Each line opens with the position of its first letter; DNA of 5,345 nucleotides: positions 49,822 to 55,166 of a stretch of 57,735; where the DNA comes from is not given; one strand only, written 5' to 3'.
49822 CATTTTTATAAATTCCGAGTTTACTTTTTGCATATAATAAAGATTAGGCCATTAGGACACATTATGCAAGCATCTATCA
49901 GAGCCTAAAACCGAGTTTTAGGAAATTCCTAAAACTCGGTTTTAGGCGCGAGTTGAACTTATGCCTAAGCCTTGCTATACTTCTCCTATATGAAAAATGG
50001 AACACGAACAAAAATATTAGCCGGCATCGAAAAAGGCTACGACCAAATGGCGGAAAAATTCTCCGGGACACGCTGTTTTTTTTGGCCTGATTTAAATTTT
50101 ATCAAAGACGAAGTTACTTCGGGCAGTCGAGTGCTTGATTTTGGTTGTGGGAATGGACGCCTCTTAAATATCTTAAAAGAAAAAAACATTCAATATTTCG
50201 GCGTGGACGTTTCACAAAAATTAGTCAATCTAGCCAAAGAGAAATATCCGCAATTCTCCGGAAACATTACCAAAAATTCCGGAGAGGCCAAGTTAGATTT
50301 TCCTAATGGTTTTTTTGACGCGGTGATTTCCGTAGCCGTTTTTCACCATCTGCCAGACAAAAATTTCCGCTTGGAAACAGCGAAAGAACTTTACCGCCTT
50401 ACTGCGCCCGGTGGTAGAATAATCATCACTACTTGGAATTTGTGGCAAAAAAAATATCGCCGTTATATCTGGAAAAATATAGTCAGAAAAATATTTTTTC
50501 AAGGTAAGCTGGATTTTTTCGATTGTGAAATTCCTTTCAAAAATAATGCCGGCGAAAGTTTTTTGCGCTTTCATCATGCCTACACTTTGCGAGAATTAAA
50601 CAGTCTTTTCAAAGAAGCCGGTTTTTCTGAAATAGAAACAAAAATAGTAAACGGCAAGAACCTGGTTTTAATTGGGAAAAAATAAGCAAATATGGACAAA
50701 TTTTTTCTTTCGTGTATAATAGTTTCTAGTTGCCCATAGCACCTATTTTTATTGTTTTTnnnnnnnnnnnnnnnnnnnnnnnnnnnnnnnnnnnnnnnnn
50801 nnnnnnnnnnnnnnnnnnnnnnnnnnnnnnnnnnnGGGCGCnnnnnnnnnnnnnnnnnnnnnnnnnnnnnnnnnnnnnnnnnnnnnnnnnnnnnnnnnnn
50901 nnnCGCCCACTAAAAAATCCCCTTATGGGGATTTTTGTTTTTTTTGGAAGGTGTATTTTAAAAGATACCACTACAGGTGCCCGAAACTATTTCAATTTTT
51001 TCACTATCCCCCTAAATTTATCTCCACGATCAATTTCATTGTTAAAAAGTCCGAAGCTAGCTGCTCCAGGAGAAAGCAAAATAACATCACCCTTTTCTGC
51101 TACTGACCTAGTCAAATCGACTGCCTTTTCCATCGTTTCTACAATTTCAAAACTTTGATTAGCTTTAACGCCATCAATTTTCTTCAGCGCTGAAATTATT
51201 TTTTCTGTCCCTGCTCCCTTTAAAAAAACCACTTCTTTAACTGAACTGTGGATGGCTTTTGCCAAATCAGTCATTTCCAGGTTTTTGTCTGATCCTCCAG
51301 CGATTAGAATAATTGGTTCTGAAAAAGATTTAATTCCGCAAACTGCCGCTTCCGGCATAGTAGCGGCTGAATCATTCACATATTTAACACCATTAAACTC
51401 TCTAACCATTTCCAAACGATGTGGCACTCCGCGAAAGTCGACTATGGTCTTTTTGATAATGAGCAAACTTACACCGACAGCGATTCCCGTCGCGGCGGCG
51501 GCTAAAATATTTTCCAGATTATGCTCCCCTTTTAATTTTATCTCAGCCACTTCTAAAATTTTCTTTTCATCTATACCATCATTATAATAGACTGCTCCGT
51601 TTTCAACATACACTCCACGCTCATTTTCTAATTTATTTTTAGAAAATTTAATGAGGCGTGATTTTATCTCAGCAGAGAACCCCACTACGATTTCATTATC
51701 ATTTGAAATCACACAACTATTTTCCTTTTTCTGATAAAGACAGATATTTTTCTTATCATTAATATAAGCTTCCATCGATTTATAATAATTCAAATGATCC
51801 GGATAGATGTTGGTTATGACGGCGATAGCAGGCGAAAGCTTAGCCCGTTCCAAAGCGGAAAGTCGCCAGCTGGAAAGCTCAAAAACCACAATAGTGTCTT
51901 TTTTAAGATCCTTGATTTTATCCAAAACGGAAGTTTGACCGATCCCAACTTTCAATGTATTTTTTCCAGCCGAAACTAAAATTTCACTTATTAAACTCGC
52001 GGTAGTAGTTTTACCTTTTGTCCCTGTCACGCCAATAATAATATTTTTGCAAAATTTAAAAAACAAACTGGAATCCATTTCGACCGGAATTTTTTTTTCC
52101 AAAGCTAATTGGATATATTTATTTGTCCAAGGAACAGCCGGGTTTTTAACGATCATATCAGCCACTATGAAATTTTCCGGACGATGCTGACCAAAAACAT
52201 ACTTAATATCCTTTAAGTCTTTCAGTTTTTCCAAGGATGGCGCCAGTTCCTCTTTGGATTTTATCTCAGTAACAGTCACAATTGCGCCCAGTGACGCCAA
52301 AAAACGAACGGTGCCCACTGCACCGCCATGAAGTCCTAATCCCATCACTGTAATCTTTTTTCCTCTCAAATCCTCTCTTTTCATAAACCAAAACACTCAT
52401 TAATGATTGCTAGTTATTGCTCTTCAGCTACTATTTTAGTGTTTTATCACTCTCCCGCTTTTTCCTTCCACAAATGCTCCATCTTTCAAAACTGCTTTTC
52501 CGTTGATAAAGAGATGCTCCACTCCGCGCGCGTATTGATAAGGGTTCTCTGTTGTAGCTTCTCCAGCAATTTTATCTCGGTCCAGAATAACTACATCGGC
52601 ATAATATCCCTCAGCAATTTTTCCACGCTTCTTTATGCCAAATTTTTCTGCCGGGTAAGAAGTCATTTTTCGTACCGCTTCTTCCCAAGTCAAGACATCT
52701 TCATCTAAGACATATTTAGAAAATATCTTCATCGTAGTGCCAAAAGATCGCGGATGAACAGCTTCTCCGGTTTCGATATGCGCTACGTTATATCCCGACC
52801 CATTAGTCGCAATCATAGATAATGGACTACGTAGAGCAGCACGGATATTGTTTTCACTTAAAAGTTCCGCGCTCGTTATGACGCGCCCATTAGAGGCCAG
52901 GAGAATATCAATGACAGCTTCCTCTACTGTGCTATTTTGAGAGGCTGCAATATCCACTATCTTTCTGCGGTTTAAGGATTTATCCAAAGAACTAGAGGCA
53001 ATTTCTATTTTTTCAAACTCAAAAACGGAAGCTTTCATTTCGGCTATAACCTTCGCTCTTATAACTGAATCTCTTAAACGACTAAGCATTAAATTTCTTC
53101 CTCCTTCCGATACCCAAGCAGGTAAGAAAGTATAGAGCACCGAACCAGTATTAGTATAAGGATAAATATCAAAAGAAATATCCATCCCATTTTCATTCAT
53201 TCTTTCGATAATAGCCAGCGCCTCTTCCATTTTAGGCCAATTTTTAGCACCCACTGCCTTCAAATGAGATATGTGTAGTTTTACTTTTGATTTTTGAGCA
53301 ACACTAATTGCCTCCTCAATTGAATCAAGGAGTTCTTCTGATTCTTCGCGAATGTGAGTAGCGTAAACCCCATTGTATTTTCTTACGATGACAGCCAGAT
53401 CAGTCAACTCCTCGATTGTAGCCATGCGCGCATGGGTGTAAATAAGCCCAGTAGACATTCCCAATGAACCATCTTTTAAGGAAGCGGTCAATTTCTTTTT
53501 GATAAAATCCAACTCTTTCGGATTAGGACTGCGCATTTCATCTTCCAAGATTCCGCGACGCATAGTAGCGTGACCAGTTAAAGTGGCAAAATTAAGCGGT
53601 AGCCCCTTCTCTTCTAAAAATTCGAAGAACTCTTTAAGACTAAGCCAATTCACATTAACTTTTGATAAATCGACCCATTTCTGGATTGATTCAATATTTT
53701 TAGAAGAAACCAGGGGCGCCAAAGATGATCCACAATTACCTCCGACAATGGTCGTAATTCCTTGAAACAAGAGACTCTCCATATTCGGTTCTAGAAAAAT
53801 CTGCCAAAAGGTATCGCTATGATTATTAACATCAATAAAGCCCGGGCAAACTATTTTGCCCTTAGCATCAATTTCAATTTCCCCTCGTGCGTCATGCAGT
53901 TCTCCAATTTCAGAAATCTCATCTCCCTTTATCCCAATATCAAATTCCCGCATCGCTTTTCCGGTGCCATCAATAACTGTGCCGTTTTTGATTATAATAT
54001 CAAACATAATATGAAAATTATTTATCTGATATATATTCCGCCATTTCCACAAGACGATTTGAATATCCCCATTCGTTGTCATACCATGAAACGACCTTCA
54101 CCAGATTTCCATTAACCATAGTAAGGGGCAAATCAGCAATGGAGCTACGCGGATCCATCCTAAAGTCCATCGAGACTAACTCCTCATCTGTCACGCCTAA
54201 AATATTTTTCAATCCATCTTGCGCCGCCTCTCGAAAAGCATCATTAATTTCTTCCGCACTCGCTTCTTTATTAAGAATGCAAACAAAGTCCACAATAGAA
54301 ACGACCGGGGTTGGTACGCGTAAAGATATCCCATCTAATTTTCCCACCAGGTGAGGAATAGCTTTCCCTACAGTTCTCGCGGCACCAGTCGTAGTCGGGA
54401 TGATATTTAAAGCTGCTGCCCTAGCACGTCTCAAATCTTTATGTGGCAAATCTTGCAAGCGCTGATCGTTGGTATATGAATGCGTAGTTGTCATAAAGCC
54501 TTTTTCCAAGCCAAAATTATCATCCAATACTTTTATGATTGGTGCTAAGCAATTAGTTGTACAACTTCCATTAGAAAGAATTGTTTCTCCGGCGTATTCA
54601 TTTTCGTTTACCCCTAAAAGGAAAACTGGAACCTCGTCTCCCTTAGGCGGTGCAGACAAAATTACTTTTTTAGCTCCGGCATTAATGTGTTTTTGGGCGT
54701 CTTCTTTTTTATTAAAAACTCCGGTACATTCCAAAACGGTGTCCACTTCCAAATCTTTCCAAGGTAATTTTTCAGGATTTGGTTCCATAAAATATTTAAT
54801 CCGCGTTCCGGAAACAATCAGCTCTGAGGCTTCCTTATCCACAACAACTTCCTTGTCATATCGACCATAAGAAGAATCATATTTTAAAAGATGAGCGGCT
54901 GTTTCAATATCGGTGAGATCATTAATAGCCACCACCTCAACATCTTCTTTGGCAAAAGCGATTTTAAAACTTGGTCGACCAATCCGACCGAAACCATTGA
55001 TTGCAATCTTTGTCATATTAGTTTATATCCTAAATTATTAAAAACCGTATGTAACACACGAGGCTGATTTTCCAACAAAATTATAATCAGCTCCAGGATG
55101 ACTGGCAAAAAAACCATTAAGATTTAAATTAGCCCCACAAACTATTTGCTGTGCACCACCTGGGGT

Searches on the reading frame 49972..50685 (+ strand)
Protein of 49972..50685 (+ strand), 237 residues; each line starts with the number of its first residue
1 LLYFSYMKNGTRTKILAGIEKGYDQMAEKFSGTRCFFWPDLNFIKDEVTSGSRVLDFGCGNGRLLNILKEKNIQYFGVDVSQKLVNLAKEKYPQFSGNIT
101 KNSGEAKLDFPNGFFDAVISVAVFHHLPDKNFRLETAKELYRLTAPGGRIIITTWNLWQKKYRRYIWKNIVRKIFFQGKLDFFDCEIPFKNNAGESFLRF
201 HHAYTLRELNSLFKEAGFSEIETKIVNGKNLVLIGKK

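Call 24: search_protein_families(library=pfam, proteins=[window:49972-50685:+], max_evalue=0.001)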
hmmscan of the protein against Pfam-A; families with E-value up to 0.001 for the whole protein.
window:49972-50685:+ (237 aa): 9 families
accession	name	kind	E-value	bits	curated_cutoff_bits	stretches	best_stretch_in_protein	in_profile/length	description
PF13489.12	Methyltransf_23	-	3.2e-21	76.2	27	1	49-219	21-160/164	Methyltransferase domain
PF08241.18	Methyltransf_11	-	4.3e-19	69.4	21.2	1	55-152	1-95/95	Methyltransferase domain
PF13649.12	Methyltransf_25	-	1.4e-17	64.6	27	1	54-148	1-97/97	Methyltransferase domain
PF08242.18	Methyltransf_12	-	8.2e-17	62.2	30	1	55-150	1-98/98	Methyltransferase domain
PF13847.12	Methyltransf_31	-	7.1e-15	55.4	27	1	50-161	3-125/145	Methyltransferase domain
PF02353.26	CMAS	-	2.9e-10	40.4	27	1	41-182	53-197/273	Mycolic acid cyclopropane synthetase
PF07021.18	MetW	-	5.5e-10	39.6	21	1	39-91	2-55/193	Methionine biosynthesis protein MetW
PF01209.24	Ubie_methyltran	-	8.8e-09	35.5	20.1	1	13-222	10-217/233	ubiE/COQ5 methyltransferase family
PF05175.20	MTS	-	0.00018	21.6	23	1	50-128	31-112/170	Methyltransferase small domain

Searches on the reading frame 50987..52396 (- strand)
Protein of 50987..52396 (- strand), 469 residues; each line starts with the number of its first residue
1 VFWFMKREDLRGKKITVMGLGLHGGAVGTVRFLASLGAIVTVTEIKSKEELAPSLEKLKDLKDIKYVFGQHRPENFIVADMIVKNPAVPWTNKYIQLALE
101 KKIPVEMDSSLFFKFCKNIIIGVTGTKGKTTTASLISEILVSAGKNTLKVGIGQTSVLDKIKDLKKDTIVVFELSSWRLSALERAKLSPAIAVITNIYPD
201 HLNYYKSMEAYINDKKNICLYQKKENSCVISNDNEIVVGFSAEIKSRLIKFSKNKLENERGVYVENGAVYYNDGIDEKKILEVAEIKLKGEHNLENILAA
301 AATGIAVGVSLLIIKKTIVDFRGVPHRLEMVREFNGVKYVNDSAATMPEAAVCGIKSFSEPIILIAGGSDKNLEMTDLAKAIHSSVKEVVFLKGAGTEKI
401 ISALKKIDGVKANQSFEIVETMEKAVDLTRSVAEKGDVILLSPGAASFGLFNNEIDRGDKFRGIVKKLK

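Call 24: search_protein_families(library=pfam, proteins=[window:50987-52396:-], max_evalue=0.001)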
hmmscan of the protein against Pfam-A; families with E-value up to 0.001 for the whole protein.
window:50987-52396:- (469 aa): 4 families
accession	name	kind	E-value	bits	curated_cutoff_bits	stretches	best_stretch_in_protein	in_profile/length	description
PF08245.18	Mur_ligase_M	-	1.7e-32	113.5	24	1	123-303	1-199/200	Mur ligase middle domain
PF02875.26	Mur_ligase_C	-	2.6e-13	51.4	28.4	1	326-443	1-125/127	Mur ligase, glutamate ligase domain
PF21799.2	MurD-like_N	-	1.3e-10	41.8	27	1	13-105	1-86/88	Mur ligase MurD-like, N-terminal domain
PF06241.17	Castor_Poll_mid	-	0.0004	20.8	26.7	0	311-377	17-82/104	Castor and Pollux, part of voltage-gated ion channel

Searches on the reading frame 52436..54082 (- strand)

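Call 24: search_protein_families(library=pfam, proteins=[window:52436-54082:-], max_evalue=0.001)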
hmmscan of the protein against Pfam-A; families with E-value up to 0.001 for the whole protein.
window:52436-54082:- (548 aa): 2 families
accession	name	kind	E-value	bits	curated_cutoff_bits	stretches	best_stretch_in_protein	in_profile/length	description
PF07969.17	Amidohydro_3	-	1.8e-20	74.4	29.7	1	70-529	2-469/472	Amidohydrolase family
PF01979.26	Amidohydro_1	-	1.7e-14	54.3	25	1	77-531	1-345/345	Amidohydrolase family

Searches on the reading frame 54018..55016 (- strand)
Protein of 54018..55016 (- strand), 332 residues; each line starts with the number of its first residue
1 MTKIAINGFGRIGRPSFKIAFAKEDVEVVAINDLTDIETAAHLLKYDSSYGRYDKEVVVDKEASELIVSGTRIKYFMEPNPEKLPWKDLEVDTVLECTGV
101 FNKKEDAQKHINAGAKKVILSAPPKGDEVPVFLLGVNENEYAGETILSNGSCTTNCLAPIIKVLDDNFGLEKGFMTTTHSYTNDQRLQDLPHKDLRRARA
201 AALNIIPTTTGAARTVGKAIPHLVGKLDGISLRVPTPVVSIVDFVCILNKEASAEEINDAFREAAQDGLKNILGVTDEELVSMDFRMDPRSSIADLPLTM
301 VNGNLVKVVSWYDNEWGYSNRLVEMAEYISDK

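Call 24: search_protein_families(library=pfam, proteins=[window:54018-55016:-], max_evalue=0.001)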
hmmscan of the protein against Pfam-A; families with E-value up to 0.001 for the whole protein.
window:54018-55016:- (332 aa): 2 families
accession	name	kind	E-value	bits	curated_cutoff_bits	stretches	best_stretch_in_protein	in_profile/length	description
PF02800.25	Gp_dh_C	-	7.2e-61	204.8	24.4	1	157-312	1-158/158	Glyceraldehyde 3-phosphate dehydrogenase, C-terminal domain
PF00044.30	Gp_dh_N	-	8.5e-37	125.9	31.7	1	3-103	2-100/101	Glyceraldehyde 3-phosphate dehydrogenase, NAD binding domain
